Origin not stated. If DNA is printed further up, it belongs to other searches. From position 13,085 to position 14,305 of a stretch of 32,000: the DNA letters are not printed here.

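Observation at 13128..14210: Low-GC single-gene cargo at the lysis/att junction: cytoplasmic trypsin-like protease fused to a SEC-C zinc motif (candidate defence or exclusion effector)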

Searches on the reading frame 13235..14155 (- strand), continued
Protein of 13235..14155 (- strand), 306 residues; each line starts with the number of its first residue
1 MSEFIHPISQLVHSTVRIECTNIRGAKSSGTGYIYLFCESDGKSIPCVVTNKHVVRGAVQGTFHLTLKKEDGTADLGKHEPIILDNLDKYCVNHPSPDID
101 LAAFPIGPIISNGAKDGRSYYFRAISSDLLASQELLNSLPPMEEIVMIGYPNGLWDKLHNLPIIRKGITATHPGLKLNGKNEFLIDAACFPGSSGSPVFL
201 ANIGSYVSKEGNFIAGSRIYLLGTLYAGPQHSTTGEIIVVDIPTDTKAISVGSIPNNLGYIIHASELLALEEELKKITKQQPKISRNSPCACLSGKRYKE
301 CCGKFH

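Call 43: search_solved_structures(query=A1, max_evalue=1, show_alignments=2)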
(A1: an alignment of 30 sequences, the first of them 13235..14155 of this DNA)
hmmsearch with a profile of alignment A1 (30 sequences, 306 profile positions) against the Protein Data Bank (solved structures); distinct sequences matched with E-value up to 1: 11.
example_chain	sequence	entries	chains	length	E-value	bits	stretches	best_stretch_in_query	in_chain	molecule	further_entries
9l6b_C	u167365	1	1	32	0.00012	24.7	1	281-304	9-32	UPF0225 protein YchJ -C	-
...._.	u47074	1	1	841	0.00098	21.7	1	278-305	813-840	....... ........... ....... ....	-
1tf2_A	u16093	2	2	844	0.00099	21.7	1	278-305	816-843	Preprotein translocase secA subunit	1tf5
1tm6_A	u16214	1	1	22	0.0021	20.7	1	286-305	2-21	Preprotein translocase secA subunit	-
1sx0_A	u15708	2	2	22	0.0041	19.7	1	284-303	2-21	SecA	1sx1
1ozb_I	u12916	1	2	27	0.0053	19.3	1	284-304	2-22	Preprotein translocase secA subunit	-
2i9w_A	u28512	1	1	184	0.057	15.9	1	282-304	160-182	Hypothetical protein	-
5b6l_A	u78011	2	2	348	0.26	13.8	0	146-201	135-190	Putative serine protease HhoA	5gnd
5t63_A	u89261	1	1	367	0.3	13.6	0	146-201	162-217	Putative serine protease HhoA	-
5mm8_A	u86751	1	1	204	0.33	13.4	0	46-67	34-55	Serine protease SplE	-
3lgw_A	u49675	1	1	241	0.63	12.5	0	47-65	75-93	Protease degS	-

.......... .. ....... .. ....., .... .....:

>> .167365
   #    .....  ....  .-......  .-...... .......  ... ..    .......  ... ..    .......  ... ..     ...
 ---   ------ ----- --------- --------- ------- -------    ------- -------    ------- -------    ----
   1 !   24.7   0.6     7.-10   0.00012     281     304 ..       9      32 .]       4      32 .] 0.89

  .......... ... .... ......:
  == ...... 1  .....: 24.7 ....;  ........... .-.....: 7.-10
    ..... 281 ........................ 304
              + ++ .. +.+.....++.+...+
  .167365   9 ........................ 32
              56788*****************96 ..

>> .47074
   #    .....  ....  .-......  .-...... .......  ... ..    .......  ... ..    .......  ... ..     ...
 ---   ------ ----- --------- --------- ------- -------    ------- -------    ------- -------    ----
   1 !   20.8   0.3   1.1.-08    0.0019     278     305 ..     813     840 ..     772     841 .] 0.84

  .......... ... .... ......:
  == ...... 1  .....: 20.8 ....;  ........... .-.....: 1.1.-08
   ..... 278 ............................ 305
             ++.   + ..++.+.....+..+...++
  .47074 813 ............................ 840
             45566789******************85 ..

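Call 45: search_protein_families(library=phrogs, proteins=[window:13235-14155:-], max_evalue=0.001)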
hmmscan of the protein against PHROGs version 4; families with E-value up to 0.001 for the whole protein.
window:13235-14155:- (306 aa): 1 family
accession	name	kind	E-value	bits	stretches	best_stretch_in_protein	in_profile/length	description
phrog_7688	-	unknown function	6.9e-69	233.1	1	9-280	5-281/288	-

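Call 46: search_dna_similar(query=window:13235-14155:-, collection=phages, mode=protein, max_rows=30)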
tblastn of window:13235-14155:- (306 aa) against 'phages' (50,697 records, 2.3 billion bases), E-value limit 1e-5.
Records with a match: 2; places in all: 2; records where one place covers at least 80% of the query: 0.
Best place of each record, by identity: <60% 2.
By first word of the organism name: Shigella 2.
By host as written in the record: - 2.
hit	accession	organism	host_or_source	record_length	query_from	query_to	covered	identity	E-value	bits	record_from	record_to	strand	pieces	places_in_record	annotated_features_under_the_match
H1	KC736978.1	Shigella phage SfII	Shigella flexneri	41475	65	230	54%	32.2%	1e-14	80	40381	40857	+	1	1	hypothetical protein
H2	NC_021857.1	Shigella phage SfII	Shigella flexneri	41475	65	230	54%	32.2%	1e-14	80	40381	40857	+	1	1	hypothetical protein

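Call 47: predict_structure(alignment_id=A1)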
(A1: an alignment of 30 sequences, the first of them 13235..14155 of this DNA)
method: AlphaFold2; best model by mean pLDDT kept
length: 306 residues; sequences in the alignment: 30
mean_pLDDT: 79.3   pTM: 0.79
mean pLDDT of the five models: 79.3, 77.8, 74.1, 71.4, 69.2
residues with pLDDT >= 90: 97; 70-90: 137; 50-70: 47; < 50: 25
segments of 3 or more residues with pLDDT < 50: 232-254
pLDDT, mean of each block of 10 residues (from residue 1): 69 91 90 93 88 93 91 86 91 93 92 78 90 83 80 73 76 65 71 85 82 86 80 43 43 58 92 83 71 74 63
secondary structure, 60 per line:
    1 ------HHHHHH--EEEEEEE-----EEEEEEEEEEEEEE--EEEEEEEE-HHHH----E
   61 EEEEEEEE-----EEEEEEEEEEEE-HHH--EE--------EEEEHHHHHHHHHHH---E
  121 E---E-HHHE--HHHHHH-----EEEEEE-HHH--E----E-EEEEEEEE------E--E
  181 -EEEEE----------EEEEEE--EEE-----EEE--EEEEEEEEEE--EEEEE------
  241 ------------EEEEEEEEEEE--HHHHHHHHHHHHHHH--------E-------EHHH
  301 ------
elements in order: H7-12 E15-21 E27-40 E43-50 H52-55 E60-68 E74-85 E102-105 H106-116 H133-138 E144-149 E163-170 E182-186 E197-202 E205-207 E213-215 E218-227 E230-234 E253-263 H266-280

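Call 49: get_annotated_region(hit=H1, flank=6000)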
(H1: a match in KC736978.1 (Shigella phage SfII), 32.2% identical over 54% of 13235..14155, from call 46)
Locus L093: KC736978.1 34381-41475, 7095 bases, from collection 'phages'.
description: Shigella phage SfII, complete genome.
organism: Shigella phage SfII (NCBI taxid 66284)
taxonomy: Viruses; Duplodnaviria; Heunggongvirae; Uroviricota; Caudoviricetes
host: -; source: Shigella flexneri; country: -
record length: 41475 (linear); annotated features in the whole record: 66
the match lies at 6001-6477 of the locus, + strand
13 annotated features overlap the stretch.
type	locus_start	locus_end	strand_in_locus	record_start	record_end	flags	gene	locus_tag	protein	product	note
CDS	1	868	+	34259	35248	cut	-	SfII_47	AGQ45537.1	hypothetical protein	-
CDS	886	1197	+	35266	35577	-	Q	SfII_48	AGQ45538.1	antiterminator protein Q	-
CDS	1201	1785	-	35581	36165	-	-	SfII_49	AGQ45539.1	hypothetical protein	-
CDS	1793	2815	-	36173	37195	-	-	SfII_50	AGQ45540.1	hypothetical protein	-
CDS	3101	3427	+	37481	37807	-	S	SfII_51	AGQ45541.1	class I holin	-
CDS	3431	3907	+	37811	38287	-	R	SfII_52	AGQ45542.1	lysin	-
CDS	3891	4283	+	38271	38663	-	RZ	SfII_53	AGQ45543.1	i-spanin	RZ protein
CDS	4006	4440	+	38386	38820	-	RZ1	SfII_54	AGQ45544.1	o-spanin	RZ1 protein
regulatory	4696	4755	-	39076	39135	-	-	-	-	terminator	putative rho-independent terminator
CDS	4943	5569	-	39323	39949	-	-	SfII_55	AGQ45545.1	hypothetical protein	IS911 ORF B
CDS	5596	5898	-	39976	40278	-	-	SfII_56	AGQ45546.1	hypothetical protein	IS911 ORF A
CDS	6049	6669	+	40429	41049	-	-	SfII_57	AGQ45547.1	hypothetical protein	-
CDS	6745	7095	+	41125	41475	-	-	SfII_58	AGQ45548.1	HNH endonuclease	-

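Call 51: search_dna_similar(query=window:13235-14155:-, collection=plasmids, mode=protein, max_rows=25)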
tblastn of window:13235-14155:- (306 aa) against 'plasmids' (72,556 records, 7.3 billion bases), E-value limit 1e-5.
Records with a match: 36; places in all: 37; records where one place covers at least 80% of the query: 9.
Best place of each record, by identity: <60% 36.
By first word of the organism name: Burkholderia 5; Caballeronia 5; Bacillus 4; Paraburkholderia 4; Acinetobacter 3; Methylocystis 3; Arthrobacter 2; Cupriavidus 2; Exiguobacterium 1; Legionella 1; and 6 more.
By predicted mobility (MOB-suite, as given by PLSDB): non-mobilizable 21; mobilizable 10; conjugative 5.
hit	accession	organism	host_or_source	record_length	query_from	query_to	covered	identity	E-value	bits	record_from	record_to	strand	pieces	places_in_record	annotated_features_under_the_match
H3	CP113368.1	Bacillus paranthracis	bovine,mixed culture ...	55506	9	265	84%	47.5%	4e-78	265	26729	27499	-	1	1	serine protease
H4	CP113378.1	Bacillus paranthracis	bovine,mixed culture ...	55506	9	265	84%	47.5%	4e-78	265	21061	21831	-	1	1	serine protease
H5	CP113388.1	Bacillus paranthracis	bovine,mixed culture ...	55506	9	265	84%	47.5%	4e-78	265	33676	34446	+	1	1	serine protease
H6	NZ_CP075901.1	Exiguobacterium acetylicum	cell culture,litchi pericarp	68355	9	265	84%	39.5%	7e-48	178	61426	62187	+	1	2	serine protease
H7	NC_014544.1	Legionella longbeachae NSW150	-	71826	9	264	83%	36.4%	3e-28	151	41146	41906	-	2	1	hypothetical protein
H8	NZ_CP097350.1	Cytobacillus pseudoceanisediminis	cell culture,hot underground spring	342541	8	264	75%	40.2%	6e-34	169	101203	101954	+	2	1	hypothetical protein (x2)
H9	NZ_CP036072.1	Bacillus wiedmannii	cell culture,soil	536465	8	264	84%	35.1%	1e-40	157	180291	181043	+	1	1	serine protease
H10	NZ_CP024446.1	Moraxella osloensis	Homo sapiens,single cell,skin swab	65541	11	239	75%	39.0%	3e-41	159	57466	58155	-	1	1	serine protease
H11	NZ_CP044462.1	Acinetobacter indicus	pigeon,stool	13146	1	248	81%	35.9%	2e-38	151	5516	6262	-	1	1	serine protease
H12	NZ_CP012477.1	Arthrobacter sp. ERGS1:01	single,stream water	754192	10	241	76%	36.6%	5e-35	141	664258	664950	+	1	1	trypsin-like peptidase domain-containing protein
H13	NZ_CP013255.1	Kocuria flava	single cell,air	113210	10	240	75%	36.2%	1e-36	145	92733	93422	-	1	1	serine protease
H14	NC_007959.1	Nitrobacter hamburgensis X14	-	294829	10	262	83%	32.4%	3e-35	142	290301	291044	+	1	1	serine protease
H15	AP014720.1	Arthrobacter sp. Hiyo8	-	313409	11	227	71%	36.1%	3e-30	127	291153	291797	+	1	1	serine-Type endopeptidase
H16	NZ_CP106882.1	Comamonas endophytica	Indosasa shibataeoides,cell culture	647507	9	264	84%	29.6%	2e-23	107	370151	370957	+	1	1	trypsin-like peptidase domain-containing protein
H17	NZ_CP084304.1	Acinetobacter pseudolwoffii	a feces sample of chicken origin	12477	10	223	70%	32.6%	9e-22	102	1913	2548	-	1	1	trypsin-like peptidase domain-containing protein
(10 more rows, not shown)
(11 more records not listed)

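Call 52: fold_search(model_id=the predicted structure, library=pdb)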
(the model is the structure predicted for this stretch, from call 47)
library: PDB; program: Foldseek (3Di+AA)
matches with E <= 10: 630; with E <= 0.001: 168
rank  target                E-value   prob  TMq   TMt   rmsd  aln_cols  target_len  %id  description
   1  4ynn_B                1.8e-07  1.00  0.45  0.36   6.8       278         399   17  Structure of Legionella pneumophila DegQ (S190A variant) (released 2015-06-24)
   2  8f0a_A                1.8e-07  1.00  0.43  0.44   7.0       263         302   18  Client-bound structure of a DegP trimer within a 12mer cage (released 2022-11-23)
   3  4ynn_A                2.3e-07  1.00  0.44  0.35   7.2       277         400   18  Structure of Legionella pneumophila DegQ (S190A variant) (released 2015-06-24)
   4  8kic_A                2.4e-07  1.00  0.42  0.43   8.9       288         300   16  Bacterial serine protease (released 2024-09-04)
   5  3cs0_A                4.0e-07  1.00  0.46  0.36   9.0       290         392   18  Crystal structure of DegP24 (released 2008-05-27)
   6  3pv5_B                4.5e-07  1.00  0.43  0.35   6.9       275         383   15  Structure of Legionella fallonii DegQ (N189G/P190G variant) (released 2011-06-15)
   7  3lgv_E                4.7e-07  1.00  0.45  0.67   6.9       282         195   17  H198P mutant of the DegS-deltaPDZ protease (released 2010-08-25)
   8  3pv5_A                7.3e-07  1.00  0.43  0.34   8.2       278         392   17  Structure of Legionella fallonii DegQ (N189G/P190G variant) (released 2011-06-15)
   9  3stj_A                8.2e-07  1.00  0.44  0.45   7.4       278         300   15  Crystal structure of the protease + PDZ1 domain of DegQ from Escherichia coli (released 2011-07-27)
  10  3mmg_B                8.2e-07  1.00  0.42  0.57   7.1       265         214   13  Crystal structure of tobacco vein mottling virus protease (released 2010-10-20)
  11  1hyl_A                9.2e-07  1.00  0.44  0.57   8.2       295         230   14  THE 1.8 A STRUCTURE OF COLLAGENASE FROM HYPODERMA LINEATUM (released 1995-07-31)
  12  3k6y                  1.0e-06  1.00  0.44  0.58   7.3       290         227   16  Crystal structure of Rv3671c protease from M. tuberculosis, active form (released 2010-10-13)
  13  3gdv_B                1.1e-06  1.00  0.44  0.47   6.6       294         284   17  Crystal structure of DegS H198P/D320A mutant modified by DFP and in complex with YQF peptide (released 2009-03-31)
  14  8s9k_C                1.1e-06  1.00  0.50  0.60   5.7       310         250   12  Structure of dimeric FAM111A SPD S541A Mutant (released 2024-03-20)
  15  3lgi_B                1.3e-06  1.00  0.45  0.59   8.6       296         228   16  Structure of the protease domain of DegS (DegS-deltaPDZ) at 1.65 A (released 2010-08-25)
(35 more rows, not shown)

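Call 69: find_encoding_contigs(protein=P0084, flank=10000, max_places=2)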
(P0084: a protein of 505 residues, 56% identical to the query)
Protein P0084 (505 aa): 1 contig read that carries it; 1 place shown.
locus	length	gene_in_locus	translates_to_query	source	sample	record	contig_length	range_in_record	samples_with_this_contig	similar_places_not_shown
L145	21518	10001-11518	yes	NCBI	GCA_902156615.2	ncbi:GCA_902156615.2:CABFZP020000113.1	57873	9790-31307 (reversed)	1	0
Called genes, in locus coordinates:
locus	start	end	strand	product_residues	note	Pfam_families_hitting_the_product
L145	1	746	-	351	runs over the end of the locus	PF01180:DHO_dh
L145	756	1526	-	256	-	PF08241:Methyltransf_11, PF08242:Methyltransf_12 (weak), PF13649:Methyltransf_25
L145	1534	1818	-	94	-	PF13828:DUF4190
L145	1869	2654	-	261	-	PF00106:adh_short, PF13561:adh_short_C2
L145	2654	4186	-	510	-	PF00171:Aldedh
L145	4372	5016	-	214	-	PF01569:PAP2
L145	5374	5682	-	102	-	-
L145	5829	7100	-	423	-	PF13175:AAA_15 (weak), PF13304:AAA_21, PF13175:AAA_15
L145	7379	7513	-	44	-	-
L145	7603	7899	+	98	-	-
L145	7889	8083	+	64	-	-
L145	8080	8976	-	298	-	-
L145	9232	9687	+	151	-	-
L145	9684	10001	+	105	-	-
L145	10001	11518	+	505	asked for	PF13365:Trypsin_2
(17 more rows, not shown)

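Call 70: find_encoding_contigs(protein=P0027, flank=10000, max_places=2)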
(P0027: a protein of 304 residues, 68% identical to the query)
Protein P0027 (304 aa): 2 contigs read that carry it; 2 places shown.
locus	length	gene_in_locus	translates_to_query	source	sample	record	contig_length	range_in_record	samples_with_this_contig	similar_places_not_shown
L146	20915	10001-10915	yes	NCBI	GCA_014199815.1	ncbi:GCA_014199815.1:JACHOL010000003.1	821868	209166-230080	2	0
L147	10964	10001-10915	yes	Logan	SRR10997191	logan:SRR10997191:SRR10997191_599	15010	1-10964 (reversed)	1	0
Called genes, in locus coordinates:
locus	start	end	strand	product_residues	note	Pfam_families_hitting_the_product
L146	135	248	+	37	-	-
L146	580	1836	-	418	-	PF11871:DUF3391, PF13487:HD_5, PF01966:HD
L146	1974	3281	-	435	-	PF00083:Sugar_tr, PF07690:MFS_1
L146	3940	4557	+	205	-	PF25084:LbH_EIF2B (faint), PF00132:Hexapep (weak)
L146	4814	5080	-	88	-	PF03692:CxxCxxCC (weak)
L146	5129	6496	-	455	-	PF00150:Cellulase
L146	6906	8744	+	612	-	PF00920:ILVD_EDD_N, PF24877:ILV_EDD_C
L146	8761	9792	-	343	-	PF13495:Phage_int_SAM_4, PF00589:Phage_integrase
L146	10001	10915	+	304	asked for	PF13365:Trypsin_2, PF02810:SEC-C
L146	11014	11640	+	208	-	PF13643:DUF4145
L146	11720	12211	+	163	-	-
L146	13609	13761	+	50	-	-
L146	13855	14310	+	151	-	-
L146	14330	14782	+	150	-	-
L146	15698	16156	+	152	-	-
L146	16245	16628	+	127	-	-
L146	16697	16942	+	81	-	-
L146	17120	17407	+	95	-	-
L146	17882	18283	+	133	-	-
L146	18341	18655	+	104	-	PF16826:DUF5076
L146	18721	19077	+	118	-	-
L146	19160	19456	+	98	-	-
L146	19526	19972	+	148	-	-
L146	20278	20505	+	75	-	-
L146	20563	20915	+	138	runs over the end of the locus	PF24716:WapI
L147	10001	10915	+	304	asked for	PF13365:Trypsin_2, PF02810:SEC-C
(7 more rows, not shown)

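Call 72: search_protein_representatives(alignment_id=A1)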
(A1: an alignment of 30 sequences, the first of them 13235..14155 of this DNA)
Query: 30 sequences, 306 profile positions. Proteins with E-value up to 0.001 (for the whole library): 5993; up to 1e-10: 3331; up to 1e-30: 1780. The best 150 are listed.
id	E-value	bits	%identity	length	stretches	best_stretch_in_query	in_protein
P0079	4.4e-140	482.7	-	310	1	5-305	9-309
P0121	1.0e-111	389.5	-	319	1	1-305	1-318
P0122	1.3e-107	376.0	-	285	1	9-276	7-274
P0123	9.6e-106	369.9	-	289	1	9-283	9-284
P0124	7.5e-104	363.7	-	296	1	9-280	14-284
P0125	2.0e-103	362.3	-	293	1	5-287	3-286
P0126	4.4e-103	361.2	-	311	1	9-281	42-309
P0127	4.5e-98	344.7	-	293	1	22-305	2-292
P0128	2.0e-96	339.3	-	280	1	10-280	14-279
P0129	1.2e-95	336.7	-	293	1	6-280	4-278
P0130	5.7e-95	334.5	-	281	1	9-280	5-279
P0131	6.6e-94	331.1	-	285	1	6-280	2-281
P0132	2.9e-93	328.9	-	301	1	7-305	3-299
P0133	2.7e-92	325.7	-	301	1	5-285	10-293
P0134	7.2e-92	324.4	-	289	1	9-275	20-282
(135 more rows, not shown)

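Call 85: search_protein_families(library=padloc, proteins=[L009:10971-14657:+, L011:11065-12405:+, L011:8417-9769:+, L012:8321-9916:+, L014:11024-12505:+, L015:7856-9865:+, L016:5885-9175:+, L016:11718-13499:-, L027:10858-14550:-, L146:11014-11640:+], max_evalue=0.00001)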
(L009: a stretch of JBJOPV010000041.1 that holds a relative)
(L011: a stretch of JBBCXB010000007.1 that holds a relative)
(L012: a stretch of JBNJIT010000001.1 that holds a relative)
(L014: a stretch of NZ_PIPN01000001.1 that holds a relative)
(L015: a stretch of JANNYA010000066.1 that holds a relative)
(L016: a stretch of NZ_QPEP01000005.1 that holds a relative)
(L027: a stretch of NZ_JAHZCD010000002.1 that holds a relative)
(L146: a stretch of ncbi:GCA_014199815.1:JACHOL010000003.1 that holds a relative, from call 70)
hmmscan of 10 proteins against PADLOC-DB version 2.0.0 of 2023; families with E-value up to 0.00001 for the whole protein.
L009:10971-14657:+ (1228 aa): 0 families

L011:11065-12405:+ (446 aa): 0 families

L011:8417-9769:+ (450 aa): 0 families

L012:8321-9916:+ (531 aa): 0 families

L014:11024-12505:+ (493 aa): 1 family
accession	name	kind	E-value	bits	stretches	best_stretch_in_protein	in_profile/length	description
PDLC04726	PDC-M60C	-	2.3e-06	24.7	0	148-236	303-396/407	-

L015:7856-9865:+ (669 aa): 0 families

L016:5885-9175:+ (1096 aa): 8 families
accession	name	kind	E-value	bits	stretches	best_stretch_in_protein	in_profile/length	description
PDLC03041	REase_I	-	0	1317.3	1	6-1096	6-1097/1099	Type I restriction enzyme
PDLC03040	REase_I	-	5.4e-106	353.6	2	290-749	228-702/1029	Type I restriction enzyme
PDLC03044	REase_I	-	6.2e-101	337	2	281-893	213-849/1034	Type I restriction enzyme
PDLC03048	REase_I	-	1.1e-58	197.2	1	122-742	86-682/976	Type I restriction enzyme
PDLC03046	REase_I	-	4.1e-26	89.2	2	312-518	254-487/1025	Type I restriction enzyme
PDLC03045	REase_I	-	6.1e-26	88.7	2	317-518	255-464/995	Type I restriction enzyme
PDLC02704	PbeA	-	2.1e-08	31.2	1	346-565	272-500/682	PbeA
PDLC02707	PbeA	-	2.3e-08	31.1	1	345-567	269-489/672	PbeA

L016:11718-13499:- (593 aa): 0 families

L027:10858-14550:- (1230 aa): 0 families

L146:11014-11640:+ (208 aa): 0 families
